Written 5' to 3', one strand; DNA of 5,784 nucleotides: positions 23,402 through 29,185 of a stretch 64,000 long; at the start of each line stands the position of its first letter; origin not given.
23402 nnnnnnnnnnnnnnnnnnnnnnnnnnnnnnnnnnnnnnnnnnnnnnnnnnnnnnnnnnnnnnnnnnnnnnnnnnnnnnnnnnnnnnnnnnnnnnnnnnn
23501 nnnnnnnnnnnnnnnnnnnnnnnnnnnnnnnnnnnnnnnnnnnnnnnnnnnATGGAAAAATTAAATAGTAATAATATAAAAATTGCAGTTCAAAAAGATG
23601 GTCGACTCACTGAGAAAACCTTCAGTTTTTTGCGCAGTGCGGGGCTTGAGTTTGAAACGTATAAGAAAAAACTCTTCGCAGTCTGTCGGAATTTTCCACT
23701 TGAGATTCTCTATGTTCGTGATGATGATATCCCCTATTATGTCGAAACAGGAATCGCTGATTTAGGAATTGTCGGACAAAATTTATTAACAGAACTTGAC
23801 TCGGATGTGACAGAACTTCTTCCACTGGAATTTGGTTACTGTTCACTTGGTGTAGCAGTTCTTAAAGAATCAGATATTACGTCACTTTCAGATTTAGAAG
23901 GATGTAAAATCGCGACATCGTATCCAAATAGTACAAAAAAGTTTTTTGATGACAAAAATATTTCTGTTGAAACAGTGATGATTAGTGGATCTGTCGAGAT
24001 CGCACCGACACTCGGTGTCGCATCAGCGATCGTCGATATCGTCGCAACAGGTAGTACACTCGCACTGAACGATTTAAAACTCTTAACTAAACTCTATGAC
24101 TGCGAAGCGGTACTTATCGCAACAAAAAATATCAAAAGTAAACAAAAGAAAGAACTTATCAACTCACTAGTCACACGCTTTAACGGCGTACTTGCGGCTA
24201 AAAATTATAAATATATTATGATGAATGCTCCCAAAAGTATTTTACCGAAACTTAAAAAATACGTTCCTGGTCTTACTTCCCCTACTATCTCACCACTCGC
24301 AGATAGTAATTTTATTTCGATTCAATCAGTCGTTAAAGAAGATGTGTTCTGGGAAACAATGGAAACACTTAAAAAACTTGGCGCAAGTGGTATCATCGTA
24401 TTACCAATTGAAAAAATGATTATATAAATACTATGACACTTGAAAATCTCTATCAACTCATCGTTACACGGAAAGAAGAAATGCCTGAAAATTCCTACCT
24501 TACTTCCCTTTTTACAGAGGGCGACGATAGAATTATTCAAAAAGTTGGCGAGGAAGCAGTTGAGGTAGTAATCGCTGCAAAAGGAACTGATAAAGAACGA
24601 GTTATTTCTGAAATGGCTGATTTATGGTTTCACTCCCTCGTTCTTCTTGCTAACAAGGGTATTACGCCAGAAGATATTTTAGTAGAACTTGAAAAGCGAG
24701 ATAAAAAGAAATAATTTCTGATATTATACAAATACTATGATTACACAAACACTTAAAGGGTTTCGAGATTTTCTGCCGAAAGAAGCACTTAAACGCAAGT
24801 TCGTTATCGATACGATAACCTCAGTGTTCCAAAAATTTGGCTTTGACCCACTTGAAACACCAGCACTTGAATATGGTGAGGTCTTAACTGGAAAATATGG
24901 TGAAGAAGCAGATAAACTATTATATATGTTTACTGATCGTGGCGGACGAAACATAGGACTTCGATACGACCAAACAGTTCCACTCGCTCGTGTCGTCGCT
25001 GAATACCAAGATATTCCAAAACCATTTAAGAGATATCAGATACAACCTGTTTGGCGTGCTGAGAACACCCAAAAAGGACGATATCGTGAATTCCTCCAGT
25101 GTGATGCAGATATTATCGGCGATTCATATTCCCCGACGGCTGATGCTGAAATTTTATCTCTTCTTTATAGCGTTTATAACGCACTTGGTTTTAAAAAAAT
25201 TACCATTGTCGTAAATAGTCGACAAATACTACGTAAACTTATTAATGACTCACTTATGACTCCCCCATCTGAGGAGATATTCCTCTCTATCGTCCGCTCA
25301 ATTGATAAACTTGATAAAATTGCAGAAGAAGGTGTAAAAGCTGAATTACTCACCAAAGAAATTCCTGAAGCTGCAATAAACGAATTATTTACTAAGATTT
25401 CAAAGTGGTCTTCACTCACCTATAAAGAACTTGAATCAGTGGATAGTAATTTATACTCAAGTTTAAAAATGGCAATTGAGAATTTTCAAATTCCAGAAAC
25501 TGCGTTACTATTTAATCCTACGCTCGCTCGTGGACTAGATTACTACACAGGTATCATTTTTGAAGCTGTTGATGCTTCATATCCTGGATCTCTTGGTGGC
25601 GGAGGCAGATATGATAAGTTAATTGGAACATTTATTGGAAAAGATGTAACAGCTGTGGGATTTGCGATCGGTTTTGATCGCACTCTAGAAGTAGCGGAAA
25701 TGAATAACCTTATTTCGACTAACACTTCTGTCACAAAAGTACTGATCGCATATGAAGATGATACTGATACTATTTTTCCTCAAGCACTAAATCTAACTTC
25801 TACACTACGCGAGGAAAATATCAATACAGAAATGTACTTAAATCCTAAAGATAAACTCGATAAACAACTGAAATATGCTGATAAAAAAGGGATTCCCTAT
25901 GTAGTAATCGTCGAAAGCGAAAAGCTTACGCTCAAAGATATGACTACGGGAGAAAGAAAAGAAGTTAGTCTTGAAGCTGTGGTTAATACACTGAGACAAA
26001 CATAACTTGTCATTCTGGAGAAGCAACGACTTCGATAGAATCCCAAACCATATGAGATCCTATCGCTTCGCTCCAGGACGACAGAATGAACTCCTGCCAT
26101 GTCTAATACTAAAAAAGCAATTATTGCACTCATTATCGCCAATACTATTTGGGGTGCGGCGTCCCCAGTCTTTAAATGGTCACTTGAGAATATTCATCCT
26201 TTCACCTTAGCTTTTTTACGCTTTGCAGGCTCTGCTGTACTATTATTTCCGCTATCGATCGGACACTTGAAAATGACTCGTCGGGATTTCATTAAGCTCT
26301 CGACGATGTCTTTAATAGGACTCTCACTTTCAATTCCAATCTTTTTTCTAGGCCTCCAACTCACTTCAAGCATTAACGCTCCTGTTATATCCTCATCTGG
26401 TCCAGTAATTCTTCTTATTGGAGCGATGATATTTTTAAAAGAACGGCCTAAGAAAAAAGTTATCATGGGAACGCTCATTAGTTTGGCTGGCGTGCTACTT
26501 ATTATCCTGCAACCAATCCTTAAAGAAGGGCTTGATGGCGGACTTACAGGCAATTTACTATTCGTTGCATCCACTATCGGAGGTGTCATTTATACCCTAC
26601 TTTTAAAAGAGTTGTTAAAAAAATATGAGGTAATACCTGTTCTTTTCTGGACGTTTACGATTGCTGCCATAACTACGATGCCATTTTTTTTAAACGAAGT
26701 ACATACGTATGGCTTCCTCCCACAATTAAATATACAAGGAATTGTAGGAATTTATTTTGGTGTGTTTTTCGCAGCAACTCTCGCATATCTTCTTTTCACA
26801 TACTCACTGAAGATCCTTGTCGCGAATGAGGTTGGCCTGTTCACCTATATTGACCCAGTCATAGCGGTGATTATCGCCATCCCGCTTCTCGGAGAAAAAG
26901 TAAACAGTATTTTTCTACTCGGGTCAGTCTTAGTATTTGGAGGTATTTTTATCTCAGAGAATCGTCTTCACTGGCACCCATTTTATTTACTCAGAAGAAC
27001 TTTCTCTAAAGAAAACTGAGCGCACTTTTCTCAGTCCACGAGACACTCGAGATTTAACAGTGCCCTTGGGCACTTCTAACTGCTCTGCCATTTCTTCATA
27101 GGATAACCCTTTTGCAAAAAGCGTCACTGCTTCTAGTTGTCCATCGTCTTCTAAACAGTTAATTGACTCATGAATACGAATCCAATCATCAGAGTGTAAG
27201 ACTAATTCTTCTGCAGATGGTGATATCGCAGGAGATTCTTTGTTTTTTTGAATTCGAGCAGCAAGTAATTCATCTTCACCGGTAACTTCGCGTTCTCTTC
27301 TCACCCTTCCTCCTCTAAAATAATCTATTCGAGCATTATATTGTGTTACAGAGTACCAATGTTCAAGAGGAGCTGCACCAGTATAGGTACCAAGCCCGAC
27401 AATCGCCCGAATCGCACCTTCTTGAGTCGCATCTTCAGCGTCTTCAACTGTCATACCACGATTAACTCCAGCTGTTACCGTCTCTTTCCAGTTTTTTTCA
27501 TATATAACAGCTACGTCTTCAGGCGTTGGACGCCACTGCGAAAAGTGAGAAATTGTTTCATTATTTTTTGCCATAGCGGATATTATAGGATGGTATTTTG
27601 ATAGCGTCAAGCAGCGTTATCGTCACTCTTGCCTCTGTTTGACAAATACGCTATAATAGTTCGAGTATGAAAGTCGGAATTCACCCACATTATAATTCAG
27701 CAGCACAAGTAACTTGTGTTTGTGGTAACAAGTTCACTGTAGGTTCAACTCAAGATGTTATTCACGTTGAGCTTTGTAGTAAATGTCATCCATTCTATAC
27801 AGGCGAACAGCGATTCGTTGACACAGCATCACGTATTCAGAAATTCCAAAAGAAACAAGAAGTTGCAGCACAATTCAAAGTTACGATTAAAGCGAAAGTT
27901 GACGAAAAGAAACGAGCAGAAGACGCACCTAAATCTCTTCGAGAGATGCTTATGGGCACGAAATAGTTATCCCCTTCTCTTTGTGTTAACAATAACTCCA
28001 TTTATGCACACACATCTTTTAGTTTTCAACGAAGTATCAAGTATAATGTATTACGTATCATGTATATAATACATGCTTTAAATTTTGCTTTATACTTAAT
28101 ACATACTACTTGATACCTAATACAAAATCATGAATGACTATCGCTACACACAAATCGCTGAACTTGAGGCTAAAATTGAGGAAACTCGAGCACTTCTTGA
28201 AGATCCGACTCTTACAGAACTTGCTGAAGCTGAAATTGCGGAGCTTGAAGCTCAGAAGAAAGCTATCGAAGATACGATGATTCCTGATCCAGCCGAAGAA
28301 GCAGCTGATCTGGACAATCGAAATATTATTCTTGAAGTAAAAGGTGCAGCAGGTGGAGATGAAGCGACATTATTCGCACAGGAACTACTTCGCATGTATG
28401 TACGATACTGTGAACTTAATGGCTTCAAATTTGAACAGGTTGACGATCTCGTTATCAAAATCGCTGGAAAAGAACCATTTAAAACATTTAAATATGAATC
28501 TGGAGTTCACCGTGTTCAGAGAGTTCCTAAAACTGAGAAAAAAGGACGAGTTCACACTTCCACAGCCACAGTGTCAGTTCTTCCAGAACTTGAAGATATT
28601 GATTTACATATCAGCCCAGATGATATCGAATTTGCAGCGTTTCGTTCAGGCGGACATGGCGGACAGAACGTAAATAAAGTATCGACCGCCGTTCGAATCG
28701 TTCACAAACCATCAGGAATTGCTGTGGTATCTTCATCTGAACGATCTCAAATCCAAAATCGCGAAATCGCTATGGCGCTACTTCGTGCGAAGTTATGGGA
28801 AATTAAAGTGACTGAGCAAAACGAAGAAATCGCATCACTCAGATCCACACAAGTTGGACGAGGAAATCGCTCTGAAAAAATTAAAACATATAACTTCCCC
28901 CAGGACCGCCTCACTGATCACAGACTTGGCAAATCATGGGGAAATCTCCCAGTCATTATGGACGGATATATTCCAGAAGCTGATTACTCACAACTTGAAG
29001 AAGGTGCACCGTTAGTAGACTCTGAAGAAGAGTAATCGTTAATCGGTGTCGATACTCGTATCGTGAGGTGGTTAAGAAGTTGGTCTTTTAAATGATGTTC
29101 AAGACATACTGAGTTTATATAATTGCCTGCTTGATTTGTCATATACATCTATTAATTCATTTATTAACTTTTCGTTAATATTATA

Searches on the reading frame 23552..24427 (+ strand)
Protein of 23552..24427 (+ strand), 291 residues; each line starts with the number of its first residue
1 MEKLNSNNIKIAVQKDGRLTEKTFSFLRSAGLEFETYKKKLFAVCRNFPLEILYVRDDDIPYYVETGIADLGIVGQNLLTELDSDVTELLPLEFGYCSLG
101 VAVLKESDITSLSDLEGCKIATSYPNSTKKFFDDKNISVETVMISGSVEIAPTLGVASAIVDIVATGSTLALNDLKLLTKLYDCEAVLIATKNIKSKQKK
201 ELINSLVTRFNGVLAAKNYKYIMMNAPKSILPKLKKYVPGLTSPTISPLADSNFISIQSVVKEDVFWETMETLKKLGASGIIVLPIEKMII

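Call 5: search_protein_families(library=pfam, proteins=[window:23552-24427:+])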
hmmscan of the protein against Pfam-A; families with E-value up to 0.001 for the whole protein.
window:23552-24427:+ (291 aa): 2 families
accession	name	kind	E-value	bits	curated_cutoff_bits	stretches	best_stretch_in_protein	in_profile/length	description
PF01634.23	HisG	-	5.5e-50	169.8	25.5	1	56-211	1-157/158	ATP phosphoribosyltransferase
PF08029.16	HisG_C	-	4.5e-27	94.4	23.5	1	216-288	1-73/73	HisG, C-terminal domain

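Call 10: find_related_loci(query=window:23552-24427:+, collection=genome_contigs, flank=6000)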
Query window:23552-24427:+ (291 aa) in genome_contigs; peptide patterns used: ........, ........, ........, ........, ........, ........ (x = any residue, [..] = any of these).
88 stretches matched a pattern; 25 encode a relative of the query (tblastn E <= 1e-3); 25 distinct loci.
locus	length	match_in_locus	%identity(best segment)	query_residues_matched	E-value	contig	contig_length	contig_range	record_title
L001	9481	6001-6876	65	1-291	5e-121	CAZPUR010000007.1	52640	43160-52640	MAG TPA_asm: uncultured Pseudomonadales bacterium isolate binchicken_co34_574 genome assembly, contig: NODE_796_length_5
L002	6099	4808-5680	58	1-290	1e-112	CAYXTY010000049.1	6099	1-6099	MAG TPA_asm: uncultured Gammaproteobacteria bacterium isolate SRP286056_co1_91 genome assembly, contig: NODE_18335_lengt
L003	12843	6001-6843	48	9-290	3e-83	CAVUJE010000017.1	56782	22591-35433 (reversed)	MAG: uncultured Chitinophagaceae bacterium isolate MFD01721.bin.3.30 genome assembly, contig: contig_30613, whole genome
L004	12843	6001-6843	48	9-290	2e-81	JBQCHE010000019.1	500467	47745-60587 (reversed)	MAG: Ginsengibacter sp. isolate bin704 k141_603767, whole genome shotgun sequence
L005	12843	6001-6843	48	9-290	2e-81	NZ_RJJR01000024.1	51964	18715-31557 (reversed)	Hanamia caeni strain BO-59 contig_24, whole genome shotgun sequence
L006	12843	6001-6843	47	9-290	2e-80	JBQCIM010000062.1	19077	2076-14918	MAG: Ginsengibacter sp. isolate bin820 k141_1063639, whole genome shotgun sequence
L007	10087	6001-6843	47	9-290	2e-80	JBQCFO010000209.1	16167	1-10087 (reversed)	MAG: Ginsengibacter sp. isolate bin189 k141_2045597, whole genome shotgun sequence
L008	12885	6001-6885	45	4-291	4e-80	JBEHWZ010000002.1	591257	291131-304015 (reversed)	MAG: Verrucomicrobiota bacterium isolate ES1.bin.22 NODE_9_length_591257_cov_36.722046, whole genome shotgun sequence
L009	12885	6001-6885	44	4-291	3e-80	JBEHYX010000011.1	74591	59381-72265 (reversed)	MAG: Verrucomicrobiota bacterium isolate ESF1.bin.76 NODE_411_length_74591_cov_11.008162, whole genome shotgun sequence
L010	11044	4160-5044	44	4-291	6e-80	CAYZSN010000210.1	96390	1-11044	MAG TPA_asm: uncultured Oleiharenicola sp. isolate binchicken_co84_383 genome assembly, contig: k141_433148, whole genom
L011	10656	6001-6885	43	4-291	9e-80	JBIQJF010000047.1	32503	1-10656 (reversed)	MAG: Opitutales bacterium isolate mag.19f NODE_1841_length_32503, whole genome shotgun sequence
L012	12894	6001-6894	43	4-291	2e-79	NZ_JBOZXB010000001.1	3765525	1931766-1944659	Oleiharenicola lentus strain 23ND54W-5 contig1, whole genome shotgun sequence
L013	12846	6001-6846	46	9-291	4e-79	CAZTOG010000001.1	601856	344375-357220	MAG TPA_asm: uncultured Balneolaceae bacterium isolate SRP187154_co1_182 genome assembly, contig: NODE_1_length_601856_c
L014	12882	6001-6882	44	4-290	7e-79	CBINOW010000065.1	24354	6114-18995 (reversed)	MAG TPA_asm: uncultured Oleiharenicola sp. isolate SRR16817057_binner13_Refined_19 genome assembly, contig: ERZ27394128.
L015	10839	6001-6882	43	4-290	2e-78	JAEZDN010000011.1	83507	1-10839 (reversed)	MAG: Verrucomicrobia bacterium isolate OH_CBrB_294 k127_3592917, whole genome shotgun sequence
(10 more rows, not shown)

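Call 22: search_protein_families(library=pfam, proteins=[L001:4752-5189:+, L001:5186-5956:+, L001:6887-7165:+, L001:7169-8173:+, L001:8231-9460:+, L002:3075-4397:+, L002:4400-4741:-, L002:5690-6022:+, L002:2118-3032:+, L001:2510-3832:-], max_evalue=0.00001)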
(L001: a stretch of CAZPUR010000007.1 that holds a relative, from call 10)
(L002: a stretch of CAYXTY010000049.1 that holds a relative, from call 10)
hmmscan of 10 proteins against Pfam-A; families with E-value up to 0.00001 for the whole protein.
L001:4752-5189:+ (145 aa): 1 family
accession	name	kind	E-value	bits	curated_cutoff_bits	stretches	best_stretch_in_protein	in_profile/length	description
PF09136.16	Glucodextran_B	-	5.7e-13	49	27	1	59-136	3-78/83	Glucodextranase, domain B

L001:5186-5956:+ (256 aa): 0 families

L001:6887-7165:+ (92 aa): 1 family
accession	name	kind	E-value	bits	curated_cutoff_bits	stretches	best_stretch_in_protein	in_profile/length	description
PF01503.22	PRA-PH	-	4.8e-22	78.6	21.3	1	3-89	1-85/86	Phosphoribosyl-ATP pyrophosphohydrolase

L001:7169-8173:+ (334 aa): 1 family
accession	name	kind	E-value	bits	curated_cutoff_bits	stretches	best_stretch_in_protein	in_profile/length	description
PF02073.20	Peptidase_M29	-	5.2e-06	26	27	0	143-297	189-349/406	Thermophilic metalloprotease (M29)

L001:8231-9460:+ (409 aa): 3 families
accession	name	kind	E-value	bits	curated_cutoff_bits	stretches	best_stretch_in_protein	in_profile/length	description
PF13393.11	tRNA-synt_His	-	6.4e-37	127.9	25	1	14-173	1-159/308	Histidyl-tRNA synthetase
PF03129.25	HGTP_anticodon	-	1.8e-16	60.5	21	1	329-407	16-93/94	Anticodon binding domain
PF00587.30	tRNA-synt_2b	-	6.6e-12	46.3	29.3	1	68-166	1-105/179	tRNA synthetase class II core domain (G, H, P, S and T)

L002:3075-4397:+ (440 aa): 2 families
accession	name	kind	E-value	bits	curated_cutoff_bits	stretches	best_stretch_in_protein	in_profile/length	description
PF13393.11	tRNA-synt_His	-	1.7e-39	136.3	25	1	14-331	1-308/308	Histidyl-tRNA synthetase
PF03129.25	HGTP_anticodon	-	3.1e-14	53.3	21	1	350-439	2-94/94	Anticodon binding domain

L002:4400-4741:- (113 aa): 2 families
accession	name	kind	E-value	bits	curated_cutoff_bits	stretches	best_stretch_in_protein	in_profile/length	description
PF01371.25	Trp_repressor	-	1.1e-18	67.5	27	1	26-108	4-87/88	Trp repressor protein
PF13936.12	HTH_38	-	6.6e-07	29.4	27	1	55-90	5-40/44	Helix-turn-helix domain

L002:5690-6022:+ (110 aa): 1 family
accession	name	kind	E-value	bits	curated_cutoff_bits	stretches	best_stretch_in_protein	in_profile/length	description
PF01503.22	PRA-PH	-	1.1e-20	74.3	21.3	1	4-89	2-85/86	Phosphoribosyl-ATP pyrophosphohydrolase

L002:2118-3032:+ (304 aa): 0 families

L001:2510-3832:- (440 aa): 3 families
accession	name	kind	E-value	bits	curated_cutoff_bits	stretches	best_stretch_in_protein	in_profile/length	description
PF03796.21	DnaB_C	-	2.2e-96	322.6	27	1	184-431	1-253/255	DnaB-like helicase C terminal domain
PF00772.26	DnaB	-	8.6e-34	116.1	23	1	9-110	2-103/103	DnaB-like helicase N terminal domain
PF13481.12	AAA_25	-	5.2e-12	46.2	27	1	199-361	29-190/195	AAA domain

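Call 24: find_homologous_proteins(query=window:23552-24427:+, max_evalue=1e-40)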
Query window:23552-24427:+ (291 aa): 7989 proteins with E <= 1e-40 among 8000 candidates; the best 120 are listed.
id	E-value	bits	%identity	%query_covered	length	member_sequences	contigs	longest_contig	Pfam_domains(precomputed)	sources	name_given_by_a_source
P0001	1.1e-181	620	100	100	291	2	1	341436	PF01634.24,PF08029.17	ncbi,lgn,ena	-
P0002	3.4e-127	441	94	76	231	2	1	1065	PF01634.24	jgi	jgi:ATP phosphoribosyltransferase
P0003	3.3e-122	425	68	100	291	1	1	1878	PF01634.24,PF09084.17,PF08029.17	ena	-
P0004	7.7e-121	421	67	99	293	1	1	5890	PF01634.24,PF09084.17,PF08029.17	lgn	-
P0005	1.0e-120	420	67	99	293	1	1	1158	PF01634.24,PF09084.17,PF08029.17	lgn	-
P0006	1.2e-120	420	67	100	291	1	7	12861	PF01634.24,PF09084.17,PF08029.17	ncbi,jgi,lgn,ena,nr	ncbi:MAG TPA: ATP phosphoribosyltransferase [Patescibacteria group bacterium]|nr:ATP phosphoribosylt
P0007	1.4e-120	420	68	99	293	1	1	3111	PF01634.24,PF09084.17,PF08029.17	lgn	-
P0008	1.1e-119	417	66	100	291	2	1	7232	PF01634.24,PF09084.17,PF08029.17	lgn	-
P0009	2.3e-119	416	67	96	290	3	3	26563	PF01634.24,PF09084.17,PF08029.17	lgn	-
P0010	2.8e-119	415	66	100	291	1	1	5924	PF01634.24,PF09084.17,PF08029.17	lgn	-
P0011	2.8e-119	415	66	100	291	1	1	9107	PF01634.24,PF08029.17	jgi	jgi:ATP phosphoribosyltransferase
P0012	4.6e-119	415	66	100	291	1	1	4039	PF01634.24,PF09084.17,PF08029.17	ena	-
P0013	4.6e-119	415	68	96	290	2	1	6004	PF01634.24,PF08029.17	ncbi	-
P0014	7.0e-119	414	65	100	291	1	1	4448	PF01634.24,PF09084.17,PF08029.17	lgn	-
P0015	7.8e-119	414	65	100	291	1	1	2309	PF01634.24,PF08029.17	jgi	jgi:ATP phosphoribosyltransferase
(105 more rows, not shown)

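Call 25: find_encoding_contigs(protein=P0002, flank=3000, max_places=4)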
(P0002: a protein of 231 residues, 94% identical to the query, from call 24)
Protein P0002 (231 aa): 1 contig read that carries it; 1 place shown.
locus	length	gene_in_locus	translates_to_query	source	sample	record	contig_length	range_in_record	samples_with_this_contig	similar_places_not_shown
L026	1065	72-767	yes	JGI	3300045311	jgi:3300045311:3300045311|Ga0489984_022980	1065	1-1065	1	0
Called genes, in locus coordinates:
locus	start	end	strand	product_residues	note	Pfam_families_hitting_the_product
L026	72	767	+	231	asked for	PF01634:HisG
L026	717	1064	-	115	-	?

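Call 26: find_encoding_contigs(protein=P0006, flank=5000, max_places=7)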
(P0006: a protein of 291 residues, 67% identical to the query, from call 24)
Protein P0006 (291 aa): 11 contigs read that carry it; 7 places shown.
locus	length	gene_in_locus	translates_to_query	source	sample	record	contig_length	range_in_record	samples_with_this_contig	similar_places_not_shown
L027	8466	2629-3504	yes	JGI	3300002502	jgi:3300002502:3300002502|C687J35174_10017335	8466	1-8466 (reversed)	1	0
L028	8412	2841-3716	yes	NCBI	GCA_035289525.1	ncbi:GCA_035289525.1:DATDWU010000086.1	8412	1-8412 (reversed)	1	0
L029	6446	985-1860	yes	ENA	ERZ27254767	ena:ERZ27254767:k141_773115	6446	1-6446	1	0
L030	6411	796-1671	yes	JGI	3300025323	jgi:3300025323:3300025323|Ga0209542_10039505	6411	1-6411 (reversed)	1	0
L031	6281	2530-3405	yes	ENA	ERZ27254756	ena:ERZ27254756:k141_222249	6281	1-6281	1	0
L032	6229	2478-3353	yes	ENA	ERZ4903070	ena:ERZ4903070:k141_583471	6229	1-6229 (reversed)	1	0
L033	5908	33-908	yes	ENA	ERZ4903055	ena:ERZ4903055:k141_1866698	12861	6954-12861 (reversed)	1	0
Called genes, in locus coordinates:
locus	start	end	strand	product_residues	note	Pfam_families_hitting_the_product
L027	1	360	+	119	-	?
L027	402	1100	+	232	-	-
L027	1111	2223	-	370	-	PF00483:NTP_transferase, PF12804:NTP_transf_3, PF22640:ManC_GMP_beta-helix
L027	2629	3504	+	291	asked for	PF09084:NMT1 (faint), PF01634:HisG, PF08029:HisG_C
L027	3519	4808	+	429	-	PF00815:Histidinol_dh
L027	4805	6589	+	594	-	PF00155:Aminotran_1_2, PF04864:Alliinase_C (weak), PF00702:Hydrolase, PF13419:HAD_2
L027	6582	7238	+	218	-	PF00475:IGPD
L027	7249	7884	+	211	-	PF00117:GATase, PF01174:SNO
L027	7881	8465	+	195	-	?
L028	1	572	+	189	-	PF18914:DUF5666 (faint)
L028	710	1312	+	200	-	-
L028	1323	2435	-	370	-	PF00483:NTP_transferase, PF12804:NTP_transf_3, PF22640:ManC_GMP_beta-helix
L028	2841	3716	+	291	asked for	PF09084:NMT1 (faint), PF01634:HisG, PF08029:HisG_C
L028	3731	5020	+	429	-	PF00815:Histidinol_dh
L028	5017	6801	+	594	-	PF00155:Aminotran_1_2, PF04864:Alliinase_C (weak), PF00702:Hydrolase, PF13419:HAD_2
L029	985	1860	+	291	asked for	PF09084:NMT1 (faint), PF01634:HisG, PF08029:HisG_C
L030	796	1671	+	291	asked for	PF09084:NMT1 (faint), PF01634:HisG, PF08029:HisG_C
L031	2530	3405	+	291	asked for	PF09084:NMT1 (faint), PF01634:HisG, PF08029:HisG_C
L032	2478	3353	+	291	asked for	PF09084:NMT1 (faint), PF01634:HisG, PF08029:HisG_C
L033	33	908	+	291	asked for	PF09084:NMT1 (faint), PF01634:HisG, PF08029:HisG_C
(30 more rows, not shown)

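Call 27: find_encoding_contigs(protein=P0009, flank=5000, max_places=4)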
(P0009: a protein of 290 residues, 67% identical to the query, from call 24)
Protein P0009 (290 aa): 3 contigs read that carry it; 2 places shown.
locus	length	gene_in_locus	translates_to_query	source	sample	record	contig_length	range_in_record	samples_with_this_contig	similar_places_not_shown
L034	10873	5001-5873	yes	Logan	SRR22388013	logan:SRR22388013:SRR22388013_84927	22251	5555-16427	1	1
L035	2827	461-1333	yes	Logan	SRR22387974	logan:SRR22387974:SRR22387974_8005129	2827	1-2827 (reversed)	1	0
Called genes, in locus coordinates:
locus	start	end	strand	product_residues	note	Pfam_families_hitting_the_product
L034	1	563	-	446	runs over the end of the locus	PF00772:DnaB, PF03796:DnaB_C, PF13481:AAA_25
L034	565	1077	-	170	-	-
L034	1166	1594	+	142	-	PF09136:Glucodextran_B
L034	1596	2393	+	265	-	-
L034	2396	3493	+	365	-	PF01321:Creatinase_N, PF00557:Peptidase_M24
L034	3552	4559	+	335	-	PF01594:AI-2E_transport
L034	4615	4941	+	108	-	PF01371:Trp_repressor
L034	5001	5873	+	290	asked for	PF09084:NMT1 (faint), PF01634:HisG, PF08029:HisG_C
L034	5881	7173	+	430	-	PF00815:Histidinol_dh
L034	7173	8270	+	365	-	PF00155:Aminotran_1_2, PF00266:Aminotran_5 (weak)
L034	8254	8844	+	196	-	PF00475:IGPD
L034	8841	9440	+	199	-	PF00117:GATase, PF07685:GATase_3 (weak), PF01174:SNO, PF07722:Peptidase_C26 (weak)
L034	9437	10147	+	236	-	PF00977:His_biosynth, PF05690:ThiG (faint), PF01884:PcrB (faint), PF01207:Dus (faint)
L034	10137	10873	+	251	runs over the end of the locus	PF00977:His_biosynth, PF01207:Dus (weak), PF03060:NMO (faint), PF02581:TMP-TENI (faint)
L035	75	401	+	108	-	PF01371:Trp_repressor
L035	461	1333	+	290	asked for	PF09084:NMT1 (faint), PF01634:HisG, PF08029:HisG_C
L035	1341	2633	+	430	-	PF00815:Histidinol_dh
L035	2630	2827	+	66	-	?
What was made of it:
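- Closest known: HisR, the TrpR-family histidine repressor. Same: Close relatives (L034, L035, L002) have a TrpR-family gene directly upstream of hisG, where the window has the T-box (calls 22, 27).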

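Call 60: find_encoding_contigs(protein=P0001, flank=10000, max_places=3)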
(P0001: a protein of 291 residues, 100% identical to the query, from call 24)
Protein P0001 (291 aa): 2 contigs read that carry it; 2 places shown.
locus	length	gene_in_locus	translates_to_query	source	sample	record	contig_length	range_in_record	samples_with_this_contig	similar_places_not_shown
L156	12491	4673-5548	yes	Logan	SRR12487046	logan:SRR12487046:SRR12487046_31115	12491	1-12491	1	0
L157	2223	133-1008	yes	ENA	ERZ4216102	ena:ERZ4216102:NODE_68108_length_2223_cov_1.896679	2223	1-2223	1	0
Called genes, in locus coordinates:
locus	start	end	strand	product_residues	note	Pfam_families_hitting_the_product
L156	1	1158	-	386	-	?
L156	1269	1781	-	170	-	-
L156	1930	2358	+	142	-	-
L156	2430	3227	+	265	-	-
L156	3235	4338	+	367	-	PF01321:Creatinase_N, PF00557:Peptidase_M24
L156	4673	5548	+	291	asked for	PF01634:HisG, PF08029:HisG_C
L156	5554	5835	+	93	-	PF01503:PRA-PH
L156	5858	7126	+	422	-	PF13393:tRNA-synt_His, PF00587:tRNA-synt_2b, PF03129:HGTP_anticodon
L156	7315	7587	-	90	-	-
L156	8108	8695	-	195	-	PF08281:Sigma70_r4_2, PF04545:Sigma70_r4 (weak)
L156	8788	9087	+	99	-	PF01197:Ribosomal_L31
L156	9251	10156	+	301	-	PF03462:PCRF, PF00472:RF-1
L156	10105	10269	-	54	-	-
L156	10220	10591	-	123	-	PF05635:23S_rRNA_IVP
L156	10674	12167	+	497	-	PF00929:RNase_T, PF27096:UvrC_M, PF27115:Cho_C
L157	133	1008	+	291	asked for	PF01634:HisG, PF08029:HisG_C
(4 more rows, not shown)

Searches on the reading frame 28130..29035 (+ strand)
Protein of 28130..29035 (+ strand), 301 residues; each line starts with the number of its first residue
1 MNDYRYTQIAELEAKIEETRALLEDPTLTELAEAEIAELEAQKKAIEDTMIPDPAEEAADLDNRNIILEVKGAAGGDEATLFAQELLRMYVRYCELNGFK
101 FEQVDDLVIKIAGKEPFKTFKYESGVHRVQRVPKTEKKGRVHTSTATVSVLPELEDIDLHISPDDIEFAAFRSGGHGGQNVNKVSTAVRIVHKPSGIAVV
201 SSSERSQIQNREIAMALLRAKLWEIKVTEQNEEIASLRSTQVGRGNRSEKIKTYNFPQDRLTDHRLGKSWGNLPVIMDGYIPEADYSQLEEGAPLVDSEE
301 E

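Call 19: search_protein_families(library=pfam, proteins=[window:28130-29035:+], max_evalue=0.00001)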
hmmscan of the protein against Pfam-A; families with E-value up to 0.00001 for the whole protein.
window:28130-29035:+ (301 aa): 2 families
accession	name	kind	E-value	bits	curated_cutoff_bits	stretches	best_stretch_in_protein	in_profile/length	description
PF03462.23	PCRF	-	2.5e-39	135.6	24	1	6-148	41-194/194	PCRF domain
PF00472.26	RF-1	-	8.2e-37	126.1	35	1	155-265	1-116/116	RF-1 domain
